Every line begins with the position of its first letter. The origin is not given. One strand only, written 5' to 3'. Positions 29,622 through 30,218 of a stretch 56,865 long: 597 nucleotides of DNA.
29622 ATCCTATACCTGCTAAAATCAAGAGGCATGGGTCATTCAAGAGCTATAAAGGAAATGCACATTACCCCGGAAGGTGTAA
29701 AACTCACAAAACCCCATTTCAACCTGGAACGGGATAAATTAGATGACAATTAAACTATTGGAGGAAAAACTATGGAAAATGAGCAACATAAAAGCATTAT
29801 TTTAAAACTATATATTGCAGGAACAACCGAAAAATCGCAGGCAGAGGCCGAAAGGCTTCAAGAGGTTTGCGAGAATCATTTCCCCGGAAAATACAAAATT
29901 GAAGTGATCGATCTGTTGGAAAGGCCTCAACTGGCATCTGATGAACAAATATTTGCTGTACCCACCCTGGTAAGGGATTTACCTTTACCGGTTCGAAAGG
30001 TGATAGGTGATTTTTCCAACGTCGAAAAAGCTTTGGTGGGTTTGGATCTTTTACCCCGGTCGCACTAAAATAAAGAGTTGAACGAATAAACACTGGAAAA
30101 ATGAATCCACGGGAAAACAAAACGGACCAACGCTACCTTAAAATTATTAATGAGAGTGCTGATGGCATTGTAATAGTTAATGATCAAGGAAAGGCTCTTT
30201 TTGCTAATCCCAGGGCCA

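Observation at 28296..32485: kaiC-kaiB-PAS hybrid histidine kinase operon without kaiA in a Bacteroidota-like genome, with phospho-sites and catalytic residues intact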

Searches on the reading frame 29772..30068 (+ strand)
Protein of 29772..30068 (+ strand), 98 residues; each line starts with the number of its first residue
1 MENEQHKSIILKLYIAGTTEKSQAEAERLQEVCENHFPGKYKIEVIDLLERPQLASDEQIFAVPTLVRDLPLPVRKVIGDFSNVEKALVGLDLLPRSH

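Call 3: search_protein_families(library=pfam, proteins=[window:29772-30068:+], max_evalue=0.01)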
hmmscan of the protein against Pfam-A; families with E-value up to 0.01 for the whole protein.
window:29772-30068:+ (98 aa): 1 family
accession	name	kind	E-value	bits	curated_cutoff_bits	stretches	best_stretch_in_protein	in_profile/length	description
PF07689.18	KaiB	-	1e-21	76.9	27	1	12-92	1-81/82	KaiB domain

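Call 4: search_protein_families(library=ncbifam, proteins=[window:29772-30068:+], max_evalue=0.01)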
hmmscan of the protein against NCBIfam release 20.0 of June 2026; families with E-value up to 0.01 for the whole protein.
window:29772-30068:+ (98 aa): 3 families
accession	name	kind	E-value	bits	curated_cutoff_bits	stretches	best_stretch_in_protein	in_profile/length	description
NF006798.0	PRK09301.1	equivalog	1.9e-28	98.6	110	1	5-94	3-92/105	circadian clock protein KaiB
TIGR02654.1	circ_KaiB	equivalog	3e-25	88.1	145.3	1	7-92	2-87/87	circadian clock protein KaiB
NF006800.0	PRK09303.1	equivalog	0.00026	20.1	342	1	3-77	9-83/383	histidine kinase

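Call 6: search_solved_structures(query=window:29772-30068:+, show_alignments=4, max_evalue=0.001)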
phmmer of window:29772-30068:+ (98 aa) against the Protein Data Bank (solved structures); distinct sequences matched with E-value up to 0.001: 12.
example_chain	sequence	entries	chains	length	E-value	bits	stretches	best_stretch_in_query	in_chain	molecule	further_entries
8fwj_M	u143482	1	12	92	3.3e-25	91.4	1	11-92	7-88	Circadian clock protein KaiB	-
4kso_C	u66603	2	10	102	1.2e-24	89.7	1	6-94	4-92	Circadian clock protein KaiB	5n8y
2qke_A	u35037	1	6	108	2e-24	89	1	6-94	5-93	Circadian clock protein kaiB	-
5jwq_B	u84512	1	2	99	2.7e-24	88.5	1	6-95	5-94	Circadian clock protein KaiB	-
1wwj_A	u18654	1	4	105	3.3e-24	88.2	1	7-94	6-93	Circadian clock protein kaiB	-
1r5p_A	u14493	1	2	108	5.5e-24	87.5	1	3-94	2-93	circadian oscillation regulator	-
1vgl_A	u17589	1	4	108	1.4e-23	86.2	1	6-94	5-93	Circadian clock protein kaiB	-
5jwo_B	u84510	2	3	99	9.8e-23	83.5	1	6-95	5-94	Circadian clock protein KaiB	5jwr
5jyt_A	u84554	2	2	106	1.7e-22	82.7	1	6-95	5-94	Circadian clock protein KaiB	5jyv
4kun_A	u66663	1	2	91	5.3e-11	46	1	11-92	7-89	Hypothetical protein Lpp1115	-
8ubh_A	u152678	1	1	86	8.6e-11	45.3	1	10-82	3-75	Circadian oscillation regulator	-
1fo5_A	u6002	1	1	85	0.00091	22.8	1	25-68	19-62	THIOREDOXIN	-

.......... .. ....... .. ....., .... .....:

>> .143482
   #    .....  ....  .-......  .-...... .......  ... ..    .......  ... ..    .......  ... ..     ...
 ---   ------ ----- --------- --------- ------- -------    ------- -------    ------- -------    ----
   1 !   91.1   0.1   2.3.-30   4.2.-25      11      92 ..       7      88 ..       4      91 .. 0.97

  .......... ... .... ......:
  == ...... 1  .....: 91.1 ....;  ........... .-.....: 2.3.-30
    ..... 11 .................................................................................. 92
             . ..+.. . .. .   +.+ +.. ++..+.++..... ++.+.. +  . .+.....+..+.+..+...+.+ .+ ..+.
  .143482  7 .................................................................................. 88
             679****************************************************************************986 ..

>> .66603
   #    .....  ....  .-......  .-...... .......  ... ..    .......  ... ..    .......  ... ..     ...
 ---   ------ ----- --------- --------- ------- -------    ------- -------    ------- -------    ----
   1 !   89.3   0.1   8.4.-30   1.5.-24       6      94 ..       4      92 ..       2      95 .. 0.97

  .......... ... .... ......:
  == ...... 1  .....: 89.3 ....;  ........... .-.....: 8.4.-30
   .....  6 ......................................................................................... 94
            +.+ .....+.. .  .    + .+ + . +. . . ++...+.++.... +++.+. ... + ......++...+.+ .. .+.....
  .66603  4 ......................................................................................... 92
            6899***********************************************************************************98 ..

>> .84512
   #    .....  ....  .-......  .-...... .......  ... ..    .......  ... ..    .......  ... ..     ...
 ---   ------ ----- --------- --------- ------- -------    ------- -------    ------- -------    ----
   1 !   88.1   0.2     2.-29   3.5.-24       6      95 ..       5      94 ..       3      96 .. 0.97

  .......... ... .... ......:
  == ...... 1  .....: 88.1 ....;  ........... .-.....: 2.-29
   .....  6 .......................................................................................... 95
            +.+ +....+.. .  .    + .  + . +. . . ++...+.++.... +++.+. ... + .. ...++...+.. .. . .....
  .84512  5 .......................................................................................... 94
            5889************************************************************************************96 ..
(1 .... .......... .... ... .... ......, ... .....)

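Call 53: find_homologous_proteins(query=window:29772-30068:+, max_evalue=1e-15)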
Query window:29772-30068:+ (98 aa): 282 proteins with E <= 1e-15 among 290 candidates; the best 120 are listed.
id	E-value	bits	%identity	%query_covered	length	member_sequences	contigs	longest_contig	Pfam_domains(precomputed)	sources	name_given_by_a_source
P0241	2.2e-56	206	100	100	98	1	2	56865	PF07689.19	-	-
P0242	5.6e-30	121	60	98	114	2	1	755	PF07689.19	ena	-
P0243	6.4e-30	121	60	98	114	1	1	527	PF07689.19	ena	-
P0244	6.9e-30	121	63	98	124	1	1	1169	PF07689.19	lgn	-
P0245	8.8e-30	121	57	98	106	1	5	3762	PF07689.19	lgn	-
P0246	9.5e-30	120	64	91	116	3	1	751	PF07689.19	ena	-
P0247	1.2e-29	120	64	96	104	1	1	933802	PF07689.19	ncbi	-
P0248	1.7e-29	120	64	96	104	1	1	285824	PF07689.19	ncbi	-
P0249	2.3e-29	119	64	88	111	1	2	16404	PF07689.19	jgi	jgi:circadian clock protein KaiB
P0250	3.7e-29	119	63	95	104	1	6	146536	PF07689.19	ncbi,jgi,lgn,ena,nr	ncbi:MAG TPA: circadian clock KaiB family protein [Methanoculleus sp.]|nr:circadian clock KaiB famil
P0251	3.8e-29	119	64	89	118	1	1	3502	PF07689.19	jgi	jgi:circadian clock protein KaiB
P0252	5.0e-29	118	58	97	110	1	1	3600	PF07689.19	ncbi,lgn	-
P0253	5.0e-29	118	61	92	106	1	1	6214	PF07689.19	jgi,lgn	jgi:circadian clock protein KaiB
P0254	5.8e-29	118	62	97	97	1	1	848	PF07689.19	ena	-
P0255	6.0e-29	118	63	96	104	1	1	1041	PF07689.19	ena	-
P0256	7.2e-29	118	59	93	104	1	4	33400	PF07689.19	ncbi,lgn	ncbi:MAG: circadian clock KaiB family protein [Bacteroidales bacterium]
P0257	7.7e-29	118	62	94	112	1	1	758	PF07689.19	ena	-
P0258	9.7e-29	117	63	96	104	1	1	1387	PF07689.19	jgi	-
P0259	9.7e-29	117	63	96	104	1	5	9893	PF07689.19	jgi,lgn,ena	jgi:circadian clock protein KaiB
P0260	1.9e-28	116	67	87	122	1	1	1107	PF07689.19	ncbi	-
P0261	1.9e-28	116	62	91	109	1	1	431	PF07689.19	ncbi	-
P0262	2.0e-28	116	62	91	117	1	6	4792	PF07689.19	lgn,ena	-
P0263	2.0e-28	116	63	88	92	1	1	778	PF07689.19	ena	-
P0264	2.3e-28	116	59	94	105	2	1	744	PF07689.19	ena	-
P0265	2.3e-28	116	65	87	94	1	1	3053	PF07689.19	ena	-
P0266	2.4e-28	116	64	88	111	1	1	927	PF07689.19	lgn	-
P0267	3.7e-28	115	65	87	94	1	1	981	PF07689.19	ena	-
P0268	4.4e-28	115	64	87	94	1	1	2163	PF07689.19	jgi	jgi:circadian clock protein KaiB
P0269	4.4e-28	115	63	91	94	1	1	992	PF07689.19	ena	-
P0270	4.5e-28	115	63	89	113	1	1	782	PF07689.19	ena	-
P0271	4.9e-28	115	66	89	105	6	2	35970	PF07689.19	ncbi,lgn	-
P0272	5.1e-28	115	64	87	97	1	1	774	PF07689.19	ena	-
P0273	5.1e-28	115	63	89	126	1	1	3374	PF07689.19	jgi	jgi:circadian clock protein KaiB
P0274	5.2e-28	115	65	87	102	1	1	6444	PF07689.19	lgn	-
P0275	5.5e-28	115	61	91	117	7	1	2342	PF07689.19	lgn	-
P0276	5.7e-28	115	65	87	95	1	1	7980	PF07689.19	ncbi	-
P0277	6.1e-28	115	61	91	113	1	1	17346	PF07689.19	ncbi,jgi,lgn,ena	-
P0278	6.3e-28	115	63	90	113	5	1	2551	PF07689.19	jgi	jgi:circadian clock protein KaiB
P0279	6.4e-28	115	61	92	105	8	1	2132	PF07689.19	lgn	-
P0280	6.5e-28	115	63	90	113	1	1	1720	PF07689.19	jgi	jgi:circadian clock protein KaiB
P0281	7.1e-28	114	61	90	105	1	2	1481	PF07689.19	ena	-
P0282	7.3e-28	114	64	87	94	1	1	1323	PF07689.19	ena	-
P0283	7.3e-28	114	60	91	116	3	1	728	PF07689.19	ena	-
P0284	8.1e-28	114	65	87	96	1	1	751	PF07689.19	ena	-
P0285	8.5e-28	114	64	87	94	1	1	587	PF07689.19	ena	-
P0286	8.5e-28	114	64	89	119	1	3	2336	PF07689.19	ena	-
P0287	8.8e-28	114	64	87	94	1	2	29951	PF07689.19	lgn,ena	-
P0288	8.9e-28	114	56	97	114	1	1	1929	PF07689.19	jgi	jgi:circadian clock protein KaiB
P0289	8.9e-28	114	62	94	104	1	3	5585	PF07689.19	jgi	jgi:circadian clock protein KaiB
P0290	9.3e-28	114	65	87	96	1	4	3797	PF07689.19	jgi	jgi:circadian clock protein KaiB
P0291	9.6e-28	114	64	87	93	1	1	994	PF07689.19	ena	-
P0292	1.0e-27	114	60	93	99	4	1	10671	PF07689.19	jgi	jgi:circadian clock protein KaiB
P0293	1.1e-27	114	64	88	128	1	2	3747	PF07689.19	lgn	-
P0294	1.1e-27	114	62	87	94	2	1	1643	PF07689.19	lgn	-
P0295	1.2e-27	114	64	87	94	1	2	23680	PF07689.19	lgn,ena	-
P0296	1.2e-27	114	65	87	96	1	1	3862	PF07689.19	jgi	jgi:circadian clock protein KaiB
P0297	1.3e-27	114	64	87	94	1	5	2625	PF07689.19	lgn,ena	-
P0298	1.3e-27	114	64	87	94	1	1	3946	PF07689.19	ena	-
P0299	1.3e-27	114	64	87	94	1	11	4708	PF07689.19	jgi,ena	-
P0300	1.4e-27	113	64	87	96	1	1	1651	PF07689.19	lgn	-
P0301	1.5e-27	113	60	91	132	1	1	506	PF07689.19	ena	-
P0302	1.6e-27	113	61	97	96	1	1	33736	PF07689.19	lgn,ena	-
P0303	1.6e-27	113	65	87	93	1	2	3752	PF07689.19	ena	-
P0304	1.7e-27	113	62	87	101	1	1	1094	PF07689.19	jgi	jgi:circadian clock protein KaiB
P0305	1.9e-27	113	65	87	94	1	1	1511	PF07689.19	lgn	-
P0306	2.0e-27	113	60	94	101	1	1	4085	PF07689.19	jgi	jgi:circadian clock protein KaiB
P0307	2.1e-27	113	61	91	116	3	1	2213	PF07689.19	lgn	-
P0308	2.1e-27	113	61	91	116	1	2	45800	PF07689.19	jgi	jgi:circadian clock protein KaiB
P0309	2.4e-27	113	64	87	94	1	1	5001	PF07689.19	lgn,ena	-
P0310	2.5e-27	113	60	93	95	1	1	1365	PF07689.19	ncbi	-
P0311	2.7e-27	113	66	87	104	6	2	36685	PF07689.19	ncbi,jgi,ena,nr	ncbi:MAG TPA: circadian clock protein KaiB [Thermoleophilia bacterium]|nr:circadian clock protein Ka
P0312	2.8e-27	113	66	87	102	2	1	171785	PF07689.19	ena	-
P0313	2.8e-27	113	62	87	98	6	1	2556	PF07689.19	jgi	jgi:circadian clock protein KaiB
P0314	2.9e-27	113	65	87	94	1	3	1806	PF07689.19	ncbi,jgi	jgi:circadian clock protein KaiB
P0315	3.0e-27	112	64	86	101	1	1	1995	PF07689.19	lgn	-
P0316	3.1e-27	112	62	87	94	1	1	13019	PF07689.19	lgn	-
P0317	3.1e-27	112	64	86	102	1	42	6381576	PF07689.19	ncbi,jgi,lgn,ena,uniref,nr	ncbi:circadian clock KaiB family protein [Pedobacter panaciterrae]|jgi:KaiB domain.|uniref:Circadian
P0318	3.2e-27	112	64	86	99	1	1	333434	PF07689.19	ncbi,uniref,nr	ncbi:circadian clock KaiB family protein [Pedobacter sp. V48]|uniref:circadian clock KaiB family pro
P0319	3.2e-27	112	64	86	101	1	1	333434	PF07689.19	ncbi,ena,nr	ncbi:KaiB 1 [Pedobacter sp. V48]|nr:KaiB 1 [Pedobacter sp. V48]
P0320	3.3e-27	112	64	87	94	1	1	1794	PF07689.19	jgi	jgi:circadian clock protein KaiB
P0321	3.4e-27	112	61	94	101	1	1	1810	PF07689.19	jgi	jgi:circadian clock protein KaiB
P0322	3.6e-27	112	65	88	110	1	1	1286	PF07689.19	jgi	jgi:circadian clock protein KaiB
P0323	3.7e-27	112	62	87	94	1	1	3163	PF07689.19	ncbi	-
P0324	3.9e-27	112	61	92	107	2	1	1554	PF07689.19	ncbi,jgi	jgi:circadian clock protein KaiB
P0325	4.5e-27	112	60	93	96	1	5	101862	PF07689.19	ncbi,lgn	-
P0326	4.5e-27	112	60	93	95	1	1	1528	PF07689.19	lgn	-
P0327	4.6e-27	112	61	95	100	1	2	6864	PF07689.19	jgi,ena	-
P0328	4.8e-27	112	62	91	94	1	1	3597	PF07689.19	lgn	-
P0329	5.3e-27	112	65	87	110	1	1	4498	PF07689.19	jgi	jgi:circadian clock protein KaiB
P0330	5.5e-27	112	64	87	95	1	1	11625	PF07689.19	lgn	-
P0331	5.7e-27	112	62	89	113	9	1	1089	PF07689.19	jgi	-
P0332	6.2e-27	111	64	87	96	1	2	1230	PF07689.19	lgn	-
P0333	6.2e-27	111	64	87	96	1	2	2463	PF07689.19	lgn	-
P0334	6.2e-27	111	60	93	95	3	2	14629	PF07689.19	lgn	-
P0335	6.3e-27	111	60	93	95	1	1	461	PF07689.19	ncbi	-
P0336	6.7e-27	111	65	87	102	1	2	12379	PF07689.19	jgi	jgi:circadian clock protein KaiB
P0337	7.0e-27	111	60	93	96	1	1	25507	PF07689.19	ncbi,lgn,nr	ncbi:MAG: circadian clock protein KaiB [Sphingobacteriaceae bacterium]|nr:MAG: circadian clock prote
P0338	7.5e-27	111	62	91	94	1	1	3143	PF07689.19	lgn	-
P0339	7.9e-27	111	60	93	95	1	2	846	PF07689.19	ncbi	-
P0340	7.9e-27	111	64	87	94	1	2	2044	PF07689.19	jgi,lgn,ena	-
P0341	8.0e-27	111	61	87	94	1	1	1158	PF07689.19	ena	-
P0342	9.3e-27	111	61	87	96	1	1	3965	PF07689.19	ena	-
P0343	9.9e-27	111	62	87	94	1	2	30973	PF07689.19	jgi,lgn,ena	-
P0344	1.1e-26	111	61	91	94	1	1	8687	PF07689.19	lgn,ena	-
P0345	1.1e-26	111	59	93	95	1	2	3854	PF07689.19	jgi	jgi:circadian clock protein KaiB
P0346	1.1e-26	111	64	88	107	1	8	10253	PF07689.19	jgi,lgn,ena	jgi:circadian clock protein KaiB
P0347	1.2e-26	111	64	87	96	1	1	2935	PF07689.19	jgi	jgi:circadian clock protein KaiB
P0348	1.2e-26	110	58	91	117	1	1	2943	PF07689.19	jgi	jgi:circadian clock protein KaiB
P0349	1.3e-26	110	61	87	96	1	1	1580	PF07689.19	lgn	-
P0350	1.3e-26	110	65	87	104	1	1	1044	PF07689.19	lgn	-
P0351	1.4e-26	110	56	98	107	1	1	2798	PF07689.19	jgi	jgi:circadian clock protein KaiB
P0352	1.4e-26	110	56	98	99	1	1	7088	PF07689.19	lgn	-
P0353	1.4e-26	110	64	87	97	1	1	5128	PF07689.19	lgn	-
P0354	1.4e-26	110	65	87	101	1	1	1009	PF07689.19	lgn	-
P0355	1.5e-26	110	62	87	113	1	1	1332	PF07689.19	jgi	jgi:circadian clock protein KaiB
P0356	1.6e-26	110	65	87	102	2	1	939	PF07689.19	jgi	-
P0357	1.7e-26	110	60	95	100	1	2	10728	PF07689.19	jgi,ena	-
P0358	1.8e-26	110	62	87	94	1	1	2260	PF07689.19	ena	-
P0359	1.9e-26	110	60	95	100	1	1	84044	PF07689.19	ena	-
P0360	1.9e-26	110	65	87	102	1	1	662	PF07689.19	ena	-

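Call 54: find_encoding_contigs(protein=P0317, flank=7000, max_places=2)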
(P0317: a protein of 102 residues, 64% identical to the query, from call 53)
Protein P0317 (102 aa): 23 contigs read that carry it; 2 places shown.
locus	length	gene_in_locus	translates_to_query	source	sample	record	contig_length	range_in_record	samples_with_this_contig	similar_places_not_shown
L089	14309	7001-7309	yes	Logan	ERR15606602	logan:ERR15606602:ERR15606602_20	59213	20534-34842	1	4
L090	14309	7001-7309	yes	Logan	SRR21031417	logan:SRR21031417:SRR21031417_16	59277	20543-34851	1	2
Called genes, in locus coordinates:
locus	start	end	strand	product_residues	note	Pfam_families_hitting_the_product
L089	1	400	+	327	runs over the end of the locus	PF00389:2-Hacid_dh, PF02826:2-Hacid_dh_C, PF03446:NAD_binding_2 (weak)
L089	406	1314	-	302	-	PF00551:Formyl_trans_N, PF02911:Formyl_trans_C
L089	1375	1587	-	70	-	-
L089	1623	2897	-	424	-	PF07075:NamZ_N, PF20732:NamZ_C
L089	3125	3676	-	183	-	PF05974:DUF892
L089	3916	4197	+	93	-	-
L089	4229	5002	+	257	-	PF01904:DUF72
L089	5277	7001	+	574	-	PF00154:RecA_N (faint), PF05625:PAXNEB (faint), PF06745:ATPase, PF13191:AAA_16 (faint), PF23442:DUF7125 (faint), PF13481:AAA_25 (weak), PF03796:DnaB_C (weak), PF06745:ATPase, +4 more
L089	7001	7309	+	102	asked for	PF07689:KaiB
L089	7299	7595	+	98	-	PF07689:KaiB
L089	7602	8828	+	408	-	PF00989:PAS (faint), PF08448:PAS_4, PF13426:PAS_9, PF00512:HisKA, PF02518:HATPase_c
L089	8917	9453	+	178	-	PF01243:PNPOx_N, PF16242:Pyrid_ox_like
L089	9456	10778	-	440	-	PF04403:PqiA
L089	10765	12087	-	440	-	PF04403:PqiA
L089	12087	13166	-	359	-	PF01594:AI-2E_transport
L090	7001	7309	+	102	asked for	PF07689:KaiB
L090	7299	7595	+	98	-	PF07689:KaiB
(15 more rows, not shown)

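Call 60: predict_structure(alignment_id=A6)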
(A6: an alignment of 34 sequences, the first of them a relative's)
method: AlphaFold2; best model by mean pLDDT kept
length: 98 residues; sequences in the alignment: 34
mean_pLDDT: 64.3   pTM: 0.50
mean pLDDT of the five models: 64.3, 63.3, 62.3, 52.5, 49.3
residues with pLDDT >= 90: 0; 70-90: 39; 50-70: 45; < 50: 14
segments of 3 or more residues with pLDDT < 50: 1-5, 59-63, 95-98
pLDDT, mean of each block of 10 residues (from residue 1): 52 69 76 77 72 57 56 72 60 49
secondary structure, 60 per line:
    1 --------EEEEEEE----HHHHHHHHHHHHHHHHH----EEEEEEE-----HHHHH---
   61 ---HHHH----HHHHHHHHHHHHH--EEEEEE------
elements in order: E9-15 H20-36 E41-47 H53-57 H64-67 H72-84 E87-92

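Call 86: fold_search(model_id=the predicted structure, library=pdb)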
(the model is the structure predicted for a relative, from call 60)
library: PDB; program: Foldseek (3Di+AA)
matches with E <= 10: 877; with E <= 0.001: 17
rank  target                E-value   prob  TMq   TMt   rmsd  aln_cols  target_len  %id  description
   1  2qke_B                2.0e-07  1.00  0.73  0.68   4.4        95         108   47  Wild Type Crystal Structure of Full Length Circadian Clock Protein KaiB from Thermosynechococcus elongatus BP-1 (released 2008-06-17)
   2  1r5p_A                2.5e-07  1.00  0.73  0.79   3.2        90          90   48  Crystal Structure Analysis of KaiB from PCC7120 (released 2004-05-04)
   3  1wwj_A                4.2e-07  1.00  0.71  0.71   3.1        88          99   51  crystal structure of KaiB from Synechocystis sp. (released 2005-02-15)
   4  1r5p_B                4.4e-07  1.00  0.74  0.77   3.1        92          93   48  Crystal Structure Analysis of KaiB from PCC7120 (released 2004-05-04)
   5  1wwj_B                5.4e-07  1.00  0.73  0.77   3.0        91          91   48  crystal structure of KaiB from Synechocystis sp. (released 2005-02-15)
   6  1wwj_C                7.5e-07  1.00  0.72  0.72   2.8        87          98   50  crystal structure of KaiB from Synechocystis sp. (released 2005-02-15)
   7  1vgl_C                8.0e-07  1.00  0.72  0.71   2.8        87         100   49  Crystal structure of tetrameric KaiB from T.elongatus BP-1 (released 2005-08-16)
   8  4kso_B                8.5e-07  1.00  0.73  0.71   3.3        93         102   49  Crystal Structure of Circadian clock protein KaiB from S.Elongatus (released 2013-07-10)
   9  2qke_C                1.0e-06  1.00  0.72  0.72   2.8        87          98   50  Wild Type Crystal Structure of Full Length Circadian Clock Protein KaiB from Thermosynechococcus elongatus BP-1 (released 2008-06-17)
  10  1vgl_D                1.1e-06  1.00  0.73  0.70   3.5        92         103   48  Crystal structure of tetrameric KaiB from T.elongatus BP-1 (released 2005-08-16)
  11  2qke_D                1.2e-06  1.00  0.71  0.66   2.9        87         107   50  Wild Type Crystal Structure of Full Length Circadian Clock Protein KaiB from Thermosynechococcus elongatus BP-1 (released 2008-06-17)
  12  2qke_F                1.3e-06  1.00  0.72  0.70   2.9        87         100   50  Wild Type Crystal Structure of Full Length Circadian Clock Protein KaiB from Thermosynechococcus elongatus BP-1 (released 2008-06-17)
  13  1vgl_A                1.6e-06  1.00  0.74  0.75   3.2        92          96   48  Crystal structure of tetrameric KaiB from T.elongatus BP-1 (released 2005-08-16)
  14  2qke_E                4.1e-06  1.00  0.73  0.70   3.3        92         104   49  Wild Type Crystal Structure of Full Length Circadian Clock Protein KaiB from Thermosynechococcus elongatus BP-1 (released 2008-06-17)
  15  1vgl_B                5.4e-06  1.00  0.72  0.68   2.7        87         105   49  Crystal structure of tetrameric KaiB from T.elongatus BP-1 (released 2005-08-16)
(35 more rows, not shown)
